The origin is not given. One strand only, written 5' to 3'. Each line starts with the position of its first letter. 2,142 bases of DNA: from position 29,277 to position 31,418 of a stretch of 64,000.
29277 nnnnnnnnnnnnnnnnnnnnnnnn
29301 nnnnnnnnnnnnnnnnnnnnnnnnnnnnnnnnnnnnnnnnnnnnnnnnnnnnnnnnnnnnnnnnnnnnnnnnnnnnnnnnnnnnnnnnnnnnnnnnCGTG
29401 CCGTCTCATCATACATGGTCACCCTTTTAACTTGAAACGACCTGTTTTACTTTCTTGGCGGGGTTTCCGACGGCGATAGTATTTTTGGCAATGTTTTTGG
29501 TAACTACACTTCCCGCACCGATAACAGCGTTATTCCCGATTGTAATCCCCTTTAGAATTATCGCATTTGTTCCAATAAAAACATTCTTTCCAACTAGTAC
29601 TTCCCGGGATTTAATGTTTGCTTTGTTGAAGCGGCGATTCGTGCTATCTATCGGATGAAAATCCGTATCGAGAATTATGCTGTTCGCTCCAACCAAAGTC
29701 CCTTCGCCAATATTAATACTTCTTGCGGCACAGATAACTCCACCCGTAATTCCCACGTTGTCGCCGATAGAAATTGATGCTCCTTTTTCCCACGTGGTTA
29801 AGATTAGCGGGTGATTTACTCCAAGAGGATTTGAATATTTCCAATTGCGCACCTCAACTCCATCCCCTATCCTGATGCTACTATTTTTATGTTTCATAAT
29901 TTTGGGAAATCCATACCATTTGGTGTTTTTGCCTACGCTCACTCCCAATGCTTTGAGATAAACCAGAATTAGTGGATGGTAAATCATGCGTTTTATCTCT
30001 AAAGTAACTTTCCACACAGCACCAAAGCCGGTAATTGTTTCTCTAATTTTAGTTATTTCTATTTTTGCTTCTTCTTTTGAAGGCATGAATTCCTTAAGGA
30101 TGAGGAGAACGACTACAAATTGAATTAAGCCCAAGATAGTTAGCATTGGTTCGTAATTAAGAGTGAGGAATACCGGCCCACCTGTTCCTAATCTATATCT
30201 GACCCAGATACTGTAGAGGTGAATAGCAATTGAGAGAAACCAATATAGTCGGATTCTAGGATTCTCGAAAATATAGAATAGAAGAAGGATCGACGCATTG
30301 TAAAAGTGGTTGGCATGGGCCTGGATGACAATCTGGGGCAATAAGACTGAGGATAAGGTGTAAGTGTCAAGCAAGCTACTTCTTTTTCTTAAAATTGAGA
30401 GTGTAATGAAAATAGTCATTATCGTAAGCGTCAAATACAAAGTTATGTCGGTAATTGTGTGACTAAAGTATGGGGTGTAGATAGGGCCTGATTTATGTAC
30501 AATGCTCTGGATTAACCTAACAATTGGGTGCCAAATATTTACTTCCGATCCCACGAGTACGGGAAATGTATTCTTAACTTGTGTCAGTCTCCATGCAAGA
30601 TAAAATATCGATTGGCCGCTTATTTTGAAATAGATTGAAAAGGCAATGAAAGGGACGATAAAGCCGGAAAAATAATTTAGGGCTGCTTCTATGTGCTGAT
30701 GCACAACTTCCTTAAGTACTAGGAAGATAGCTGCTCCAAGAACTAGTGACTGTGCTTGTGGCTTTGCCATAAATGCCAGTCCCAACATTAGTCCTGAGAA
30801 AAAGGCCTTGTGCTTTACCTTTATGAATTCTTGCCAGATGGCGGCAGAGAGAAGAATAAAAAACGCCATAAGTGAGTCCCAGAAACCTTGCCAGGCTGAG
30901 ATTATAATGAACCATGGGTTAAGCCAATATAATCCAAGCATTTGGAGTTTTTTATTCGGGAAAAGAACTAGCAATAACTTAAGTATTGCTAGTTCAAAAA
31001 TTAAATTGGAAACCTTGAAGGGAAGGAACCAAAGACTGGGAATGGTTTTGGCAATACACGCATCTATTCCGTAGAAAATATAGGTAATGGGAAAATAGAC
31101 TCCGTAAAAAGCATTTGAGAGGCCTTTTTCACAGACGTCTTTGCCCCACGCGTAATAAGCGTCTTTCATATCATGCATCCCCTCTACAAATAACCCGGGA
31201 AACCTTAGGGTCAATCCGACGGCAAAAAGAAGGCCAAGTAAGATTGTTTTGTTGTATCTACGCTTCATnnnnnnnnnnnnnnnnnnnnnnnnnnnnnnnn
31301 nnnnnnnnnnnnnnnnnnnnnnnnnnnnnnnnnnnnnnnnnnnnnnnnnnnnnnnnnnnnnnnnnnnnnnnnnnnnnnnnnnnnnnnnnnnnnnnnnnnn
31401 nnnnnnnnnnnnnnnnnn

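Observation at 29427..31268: Fusion of a polytopic membrane domain with a hexapeptide-repeat acetyltransferase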

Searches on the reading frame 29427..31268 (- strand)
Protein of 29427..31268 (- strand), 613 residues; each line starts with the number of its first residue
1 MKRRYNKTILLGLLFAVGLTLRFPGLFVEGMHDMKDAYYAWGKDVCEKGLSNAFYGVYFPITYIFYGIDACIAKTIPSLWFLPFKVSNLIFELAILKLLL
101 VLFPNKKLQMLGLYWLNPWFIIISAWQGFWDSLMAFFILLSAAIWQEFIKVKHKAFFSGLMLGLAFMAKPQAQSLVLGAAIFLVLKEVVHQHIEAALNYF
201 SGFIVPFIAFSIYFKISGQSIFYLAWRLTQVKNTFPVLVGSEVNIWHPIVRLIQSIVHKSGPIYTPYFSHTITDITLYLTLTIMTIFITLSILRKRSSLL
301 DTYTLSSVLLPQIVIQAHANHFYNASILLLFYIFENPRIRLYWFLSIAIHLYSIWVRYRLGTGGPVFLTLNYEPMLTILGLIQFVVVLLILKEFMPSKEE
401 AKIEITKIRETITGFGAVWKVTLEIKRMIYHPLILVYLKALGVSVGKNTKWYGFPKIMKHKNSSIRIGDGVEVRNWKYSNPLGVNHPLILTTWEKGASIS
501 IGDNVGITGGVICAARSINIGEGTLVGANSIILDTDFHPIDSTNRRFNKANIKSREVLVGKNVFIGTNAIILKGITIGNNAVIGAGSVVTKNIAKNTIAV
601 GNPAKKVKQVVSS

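Call 3: search_protein_families(library=pfam, proteins=[window:29427-31268:-], max_evalue=0.01)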
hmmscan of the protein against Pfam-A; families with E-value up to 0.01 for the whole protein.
window:29427-31268:- (613 aa): 2 families
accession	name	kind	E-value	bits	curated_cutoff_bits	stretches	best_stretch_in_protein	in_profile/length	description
PF14602.12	Hexapep_2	-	9.7e-10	38.5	27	1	557-591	2-34/34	Hexapeptide repeat of succinyl-transferase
PF00132.30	Hexapep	-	3.1e-09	36.6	27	1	557-591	2-36/36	Bacterial transferase hexapeptide (six repeats)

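Call 4: search_protein_families(library=ncbifam, proteins=[window:29427-31268:-], max_evalue=0.01)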
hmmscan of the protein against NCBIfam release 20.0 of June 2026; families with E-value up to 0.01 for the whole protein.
window:29427-31268:- (613 aa): 45 families (the best 25 are shown)
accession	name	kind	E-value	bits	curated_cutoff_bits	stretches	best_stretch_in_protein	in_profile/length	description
NF007240.0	PRK09677.1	equivalog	1.8e-22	79.8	243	1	491-609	59-183/192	putative lipopolysaccharide biosynthesis O-acetyl transferase WbbJ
TIGR03570.1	NeuD_NnaD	subfamily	5.2e-18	65.4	160.8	1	555-605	152-202/202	NeuD/PglB/VioB family sugar acetyltransferase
NF007499.0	PRK10092.1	equivalog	7.4e-16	58.5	314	1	511-609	87-182/183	maltose O-acetyltransferase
TIGR03308.1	phn_thr-fam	hypoth_equivalog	1.2e-15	57.9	201.65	1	550-609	102-161/204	phosphonate metabolim protein, transferase hexapeptide repeat family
NF007076.0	PRK09527.1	equivalog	4.1e-15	55.7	347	1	494-610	71-185/203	galactoside O-acetyltransferase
NF007797.0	PRK10502.1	subfamily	1.1e-14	54.6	192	1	499-611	73-180/183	WcaF family extracellular polysaccharide biosynthesis acetyltransferase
NF000490.1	chloram_CatB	equivalog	1.2e-12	47.6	350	1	550-611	104-165/210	type B chloramphenicol O-acetyltransferase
TIGR03532.1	DapD_Ac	equivalog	1.4e-12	47.8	231.75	1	555-610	159-214/231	2,3,4,5-tetrahydropyridine-2,6-dicarboxylate N-acetyltransferase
NF041874.1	EPS_EpsC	equivalog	2.2e-12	47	150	1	555-608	112-165/168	serine O-acetyltransferase EpsC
NF058585.1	HptprglPActTf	PfamEq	3.3e-12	46.3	300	1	517-609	77-159/172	heptaprenylglyceryl phosphate O-acetyltransferase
NF000311.1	Vat_ABCDEFH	equivalog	9e-12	45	300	1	556-610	110-164/201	Vat family streptogramin A O-acetyltransferase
NF050158.1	CarbAnhydGPos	equivalog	3.2e-11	43.2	250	1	558-610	89-143/172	gamma carbonic anhydrase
NF038307.1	EPS_acetyl_HpsU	equivalog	4e-11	42.9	305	1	499-607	72-175/178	hormogonium polysaccharide biosynthesis acetyltransferase HpsU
NF033468.1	stregram_VatI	exception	1.2e-10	41.5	415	1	548-612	105-168/208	streptogramin A O-acetyltransferase Vat(I)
NF000504.1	stregram_VatH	exception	2.7e-10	40.5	475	1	556-612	117-173/216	streptogramin A O-acetyltransferase Vat(H)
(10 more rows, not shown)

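Call 7: find_homologous_proteins(query=window:29427-31268:-, max_evalue=0.001)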
Query window:29427-31268:- (613 aa): 5 proteins with E <= 0.001 among 8000 candidates.
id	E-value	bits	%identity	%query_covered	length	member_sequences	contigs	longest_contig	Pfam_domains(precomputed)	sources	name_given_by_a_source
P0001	0.0e+0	1367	100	100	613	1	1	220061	PF14602.13,PF00132.31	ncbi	-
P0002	3.4e-272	923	67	97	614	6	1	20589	PF14602.13,PF00132.31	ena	-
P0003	1.6e-132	461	61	58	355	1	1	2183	-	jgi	-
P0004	7.0e-65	238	35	66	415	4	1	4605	-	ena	-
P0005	4.2e-49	186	33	61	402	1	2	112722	-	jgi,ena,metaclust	metaclust:\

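Call 9: list_cluster_members(proteins=[P0001, P0002, P0004, P0005])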
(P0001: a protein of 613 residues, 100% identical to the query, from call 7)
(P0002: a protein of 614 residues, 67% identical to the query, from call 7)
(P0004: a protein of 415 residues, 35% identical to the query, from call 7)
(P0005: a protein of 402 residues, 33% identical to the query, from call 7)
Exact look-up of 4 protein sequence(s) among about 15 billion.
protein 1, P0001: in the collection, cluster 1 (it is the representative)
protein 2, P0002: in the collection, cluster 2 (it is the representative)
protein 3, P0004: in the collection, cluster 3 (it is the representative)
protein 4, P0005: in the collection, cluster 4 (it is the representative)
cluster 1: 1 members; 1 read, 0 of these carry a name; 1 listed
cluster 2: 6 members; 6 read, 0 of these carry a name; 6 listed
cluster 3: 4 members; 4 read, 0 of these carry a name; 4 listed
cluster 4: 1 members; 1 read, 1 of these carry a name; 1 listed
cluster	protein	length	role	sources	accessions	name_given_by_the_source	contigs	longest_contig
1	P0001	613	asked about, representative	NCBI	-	-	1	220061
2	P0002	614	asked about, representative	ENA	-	-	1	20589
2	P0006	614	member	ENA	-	-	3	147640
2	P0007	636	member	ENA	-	-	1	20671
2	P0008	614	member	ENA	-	-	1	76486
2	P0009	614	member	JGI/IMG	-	-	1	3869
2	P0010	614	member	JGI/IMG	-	-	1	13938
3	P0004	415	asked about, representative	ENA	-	-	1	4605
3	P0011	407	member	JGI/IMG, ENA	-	-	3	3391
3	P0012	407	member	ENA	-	-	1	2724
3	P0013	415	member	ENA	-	-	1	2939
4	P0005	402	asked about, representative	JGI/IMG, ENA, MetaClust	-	\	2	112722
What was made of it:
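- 29427..31268 (-): Whole fusion ORF, 613 aa plus stop codon. The identical protein, P0001, is in the NCBI-derived collection on a 220-kb contig (calls 7, 9).
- Its cluster has 6 member sequences from ENA and JGI assemblies (call 9).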

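Call 13: find_encoding_contigs(protein=P0002, flank=8000, max_places=4)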
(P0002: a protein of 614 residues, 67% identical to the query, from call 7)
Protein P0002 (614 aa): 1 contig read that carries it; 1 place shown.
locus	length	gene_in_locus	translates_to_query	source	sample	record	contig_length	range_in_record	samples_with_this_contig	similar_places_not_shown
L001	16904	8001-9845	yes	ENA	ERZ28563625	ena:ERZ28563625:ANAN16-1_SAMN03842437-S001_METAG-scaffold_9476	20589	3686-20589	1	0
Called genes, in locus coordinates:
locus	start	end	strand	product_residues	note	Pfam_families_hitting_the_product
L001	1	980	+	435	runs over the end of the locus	PF03721:UDPG_MGDP_dh_N, PF00984:UDPG_MGDP_dh, PF03720:UDPG_MGDP_dh_C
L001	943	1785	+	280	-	PF00535:Glycos_transf_2, PF13641:Glyco_tranf_2_3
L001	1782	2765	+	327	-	PF01073:3Beta_HSD, PF01370:Epimerase, PF02719:Polysacc_synt_2, PF04321:RmlD_sub_bind, PF05368:NmrA (weak), PF16363:GDP_Man_Dehyd, PF07993:NAD_binding_4 (weak)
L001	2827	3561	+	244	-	PF00535:Glycos_transf_2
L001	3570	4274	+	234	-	-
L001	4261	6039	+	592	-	-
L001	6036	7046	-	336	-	PF01073:3Beta_HSD, PF01370:Epimerase, PF02719:Polysacc_synt_2, PF04321:RmlD_sub_bind, PF07993:NAD_binding_4 (faint), PF13460:NAD_binding_10, PF16363:GDP_Man_Dehyd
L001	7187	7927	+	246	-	PF00535:Glycos_transf_2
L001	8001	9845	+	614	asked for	PF00132:Hexapep, PF14602:Hexapep_2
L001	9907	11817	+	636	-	-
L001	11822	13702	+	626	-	-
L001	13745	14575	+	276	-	PF01061:ABC2_membrane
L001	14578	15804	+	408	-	PF00005:ABC_tran, PF14524:Wzt_C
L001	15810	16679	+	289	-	-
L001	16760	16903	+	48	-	?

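Call 21: find_encoding_contigs(protein=P0001, flank=1000, max_places=2)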
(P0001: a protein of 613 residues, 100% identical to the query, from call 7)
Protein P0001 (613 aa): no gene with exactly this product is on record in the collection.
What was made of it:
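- Tried and rejected: An exact look-up of the fusion protein's coding location found nothing (call 21).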

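Call 28: predict_structure(alignment_id=A3)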
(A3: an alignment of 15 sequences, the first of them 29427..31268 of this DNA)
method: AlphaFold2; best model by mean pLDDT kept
length: 613 residues; sequences in the alignment: 15
mean_pLDDT: 72.8   pTM: 0.65
mean pLDDT of the five models: 72.8, 70.7, 70.4, 69.6, 68.6
residues with pLDDT >= 90: 157; 70-90: 221; 50-70: 140; < 50: 95
segments of 3 or more residues with pLDDT < 50: 1-3, 242-244, 367-370, 425-435, 437-462, 476-486, 536-554, 601-613
pLDDT, mean of each block of 10 residues (from residue 1): 65 84 73 72 94 89 93 91 87 92 92 76 55 92 95 96 92 87 84 90 96 95 88 63 56 72 59 74 86 88 90 55 86 93 89 72 52 73 89 89 80 58 47 45 37 35 63 46 42 69 74 76 76 52 33 59 74 66 68 58 35 26
secondary structure, 60 per line:
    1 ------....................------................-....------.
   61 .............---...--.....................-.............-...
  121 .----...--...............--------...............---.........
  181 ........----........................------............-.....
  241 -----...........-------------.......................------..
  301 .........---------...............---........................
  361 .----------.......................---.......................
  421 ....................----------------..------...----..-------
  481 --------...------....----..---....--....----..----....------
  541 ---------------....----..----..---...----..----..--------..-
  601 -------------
elements in order: H7-26 H33-48 H50-53 H60-73 H82-102 H104-116 H118-121 H131-145 H154-168 H172-188 H193-216 H223-234 H236-240 H246-256 H270-292 H299-309 H319-333 H337-361 H372-394 H398-440 E465-467 E489-491 E498-501 E511-514 E517-520 E531-534 E556-559 E575-577
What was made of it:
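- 30078..31268 (-): N-terminal 12-TM domain (aa 1-397) with a GT-C fold. It belongs to an unnamed family with no Pfam model. AF2 pLDDT is about 85-95 (call 28).
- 31170..31172 (-): Codon for D33, the candidate catalytic base, at the start of the first juxtamembrane helix of external loop 1. Helix 33-48 follows TM1 in the model (call 28).
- On GT-C glycosyltransferase superfamily (fold level): The AF2 N-domain has pLDDT of about 85-95 (call 28).
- On Hexapeptide-repeat (LbH) acetyltransferases, Mac/LacA/WbbJ branch: Only a monomer was modelled, and the LbH part has low pLDDT (call 28).
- Checked: The AF2 model has about 12 membrane helices with pLDDT mostly 85-95 (call 28).
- The LbH part of the model has low confidence, with block-mean pLDDT about 26-76 (call 28).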

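Call 32: fold_search(model_id=the predicted structure, library=pdb)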
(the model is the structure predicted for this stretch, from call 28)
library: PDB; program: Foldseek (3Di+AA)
matches with E <= 10: 358; with E <= 0.001: 0
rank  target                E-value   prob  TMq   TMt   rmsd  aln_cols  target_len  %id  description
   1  9wno_A                1.2e-03  1.00  0.37  0.50   8.3       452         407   16  Cryo-EM structure of Candida glabrata GPI mannosyltransferase I bound to Dol-P-Man (released 2025-12-03)
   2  8imx_U                4.5e-03  1.00  0.36  0.48   8.3       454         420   13  Cryo-EM structure of GPI-T with a chimeric GPI-anchored protein (released 2023-08-16)
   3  6snh_X                5.4e-03  1.00  0.41  0.51  11.1       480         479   12  Cryo-EM structure of yeast ALG6 in complex with 6AG9 Fab and Dol25-P-Glc (released 2020-03-11)
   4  7w72_U                6.5e-03  1.00  0.33  0.44   9.0       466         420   14  Structure of a human glycosylphosphatidylinositol (GPI) transamidase (released 2022-02-16)
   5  7wld_U                9.9e-03  1.00  0.34  0.46   9.5       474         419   13  Cryo-EM structure of the human glycosylphosphatidylinositol transamidase complex at 2.53 Angstrom resolution (released 2022-04-27)
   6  5f15                  2.9e-02  0.96  0.26  0.29  15.7       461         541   14  Crystal Structure of ArnT from Cupriavidus metallidurans bound to Undecaprenyl phosphate (released 2016-02-17)
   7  7e9s_A                3.3e-02  0.95  0.29  0.22  18.2       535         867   11  Archaeal oligosaccharyltransferase AglB from Archaeoglobus fulgidus in complex with an inhibitory peptide and a dolich (released 2021-09-08)
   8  5ezm                  9.5e-02  0.82  0.26  0.29  16.6       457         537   14  Crystal Structure of ArnT from Cupriavidus metallidurans in the apo state (released 2016-02-17)
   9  9s6r_A                1.4e-01  0.99  0.40  0.59   6.6       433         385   12  Ternary cryo-EM structure of yeast ALG3 with Dol25-PP-GlcNAc2Man5, Dol25-P-Man, and Fab (released 2026-03-18)
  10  5j4n_B                1.9e-01  0.08  0.09  0.11  27.0       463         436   12  Crystal structure of the L-arginine/agmatine antiporter AdiC in complex with agmatine at 2.6 Angstroem resolution (released 2016-08-31)
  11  7n6g_3P               2.3e-01  0.08  0.07  0.12  49.1       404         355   12  C1 of central pair (released 2022-05-18)
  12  7zli_A                3.6e-01  0.28  0.22  0.21  19.5       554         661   12  Cryo-EM structure of C-mannosyltransferase CeDPY19, in complex with Dol25-P-Man and bound to CMT2-Fab and anti-Fab nan (released 2023-01-11)
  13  8a7l                  3.6e-01  0.09  0.10  0.14  24.5       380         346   10  PcIDS1 in complex with Mg2+, GPP, and ZOL (released 2023-05-31)
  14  9g95_A                4.0e-01  0.08  0.11  0.15  22.2       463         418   13  Lipid III flippase WzxE with NB10 nanobody in outward-facing conformation at 2.7552 A (released 2025-01-22)
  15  7udn_B                4.8e-01  0.09  0.09  0.14  24.1       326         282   10  Crystal structure of designed helical repeat protein RPB_PLP1_R6 in alternative conformation 2 (released 2023-03-22)
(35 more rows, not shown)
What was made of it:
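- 30078..31268 (-): Foldseek top hits are Gpi14, PIG-U, ALG6, ArnT, AglB and ALG3 (call 32).
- On GT-C glycosyltransferase superfamily (fold level): Eight of the top 9 Foldseek PDB hits are GT-C enzymes and the other is PIG-U. Probabilities are 0.82-1.00 and target-normalised TM-scores reach 0.59 (call 32).
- Checked: 'GT-C-like' is supported by fold search (call 32).
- Probabilities are 0.82-1.00 and target-normalised TM-scores 0.22-0.59, with 0.44-0.59 for the Gpi14, PIG-U, ALG6 and ALG3 matches (call 32).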

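Call 39: find_encoding_contigs(protein=P0005, flank=8000, max_places=2)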
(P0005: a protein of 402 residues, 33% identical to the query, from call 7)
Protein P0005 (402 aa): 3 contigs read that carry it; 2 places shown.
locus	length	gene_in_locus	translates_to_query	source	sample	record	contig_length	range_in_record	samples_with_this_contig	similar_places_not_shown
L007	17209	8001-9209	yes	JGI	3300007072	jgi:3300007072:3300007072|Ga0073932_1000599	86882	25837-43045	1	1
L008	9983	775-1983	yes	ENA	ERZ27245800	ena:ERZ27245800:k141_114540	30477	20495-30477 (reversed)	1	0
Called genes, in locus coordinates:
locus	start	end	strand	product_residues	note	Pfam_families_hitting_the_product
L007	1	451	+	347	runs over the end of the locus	PF13439:Glyco_transf_4, PF20706:GT4-conflict, PF00534:Glycos_transf_1, PF13692:Glyco_trans_1_4, PF13524:Glyco_trans_1_2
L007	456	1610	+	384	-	PF04188:Mannosyl_trans2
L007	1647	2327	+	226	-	PF00535:Glycos_transf_2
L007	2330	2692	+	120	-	PF10066:DUF2304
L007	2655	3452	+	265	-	PF00535:Glycos_transf_2, PF10111:Glyco_tranf_2_2, PF13641:Glyco_tranf_2_3, PF13632:Glyco_trans_2_3 (weak)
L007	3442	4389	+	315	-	PF04321:RmlD_sub_bind (weak), PF01073:3Beta_HSD (faint), PF01370:Epimerase, PF02719:Polysacc_synt_2 (faint), PF13460:NAD_binding_10 (faint), PF16363:GDP_Man_Dehyd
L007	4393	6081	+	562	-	PF02543:Carbam_trans_N, PF16861:Carbam_trans_C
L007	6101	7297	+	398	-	PF13439:Glyco_transf_4, PF13579:Glyco_trans_4_4, PF13477:Glyco_trans_4_2 (weak), PF20706:GT4-conflict, PF00534:Glycos_transf_1, PF13692:Glyco_trans_1_4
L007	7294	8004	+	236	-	PF01209:Ubie_methyltran, PF13489:Methyltransf_23, PF07021:MetW, PF08003:Methyltransf_9, PF02353:CMAS, PF13847:Methyltransf_31, PF08241:Methyltransf_11, PF08242:Methyltransf_12, +1 more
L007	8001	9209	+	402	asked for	-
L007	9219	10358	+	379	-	PF00534:Glycos_transf_1, PF20706:GT4-conflict, PF13692:Glyco_trans_1_4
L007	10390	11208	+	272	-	PF02540:NAD_synthase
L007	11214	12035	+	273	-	PF01061:ABC2_membrane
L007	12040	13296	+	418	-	PF00005:ABC_tran, PF14524:Wzt_C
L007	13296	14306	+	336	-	PF07942:CARME (faint), PF13489:Methyltransf_23, PF08241:Methyltransf_11, PF08242:Methyltransf_12, PF13649:Methyltransf_25, PF13847:Methyltransf_31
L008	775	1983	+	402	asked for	-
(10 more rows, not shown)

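Call 41: find_encoding_contigs(protein=P0003, flank=3000, max_places=2)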
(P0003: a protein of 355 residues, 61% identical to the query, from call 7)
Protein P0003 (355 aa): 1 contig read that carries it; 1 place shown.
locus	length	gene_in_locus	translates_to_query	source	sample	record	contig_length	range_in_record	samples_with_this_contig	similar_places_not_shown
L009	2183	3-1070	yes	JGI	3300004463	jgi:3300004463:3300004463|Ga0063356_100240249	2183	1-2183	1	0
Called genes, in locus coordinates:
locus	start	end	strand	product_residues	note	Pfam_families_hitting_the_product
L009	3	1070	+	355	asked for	?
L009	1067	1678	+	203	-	PF00132:Hexapep (weak), PF14602:Hexapep_2 (weak)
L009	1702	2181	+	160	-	?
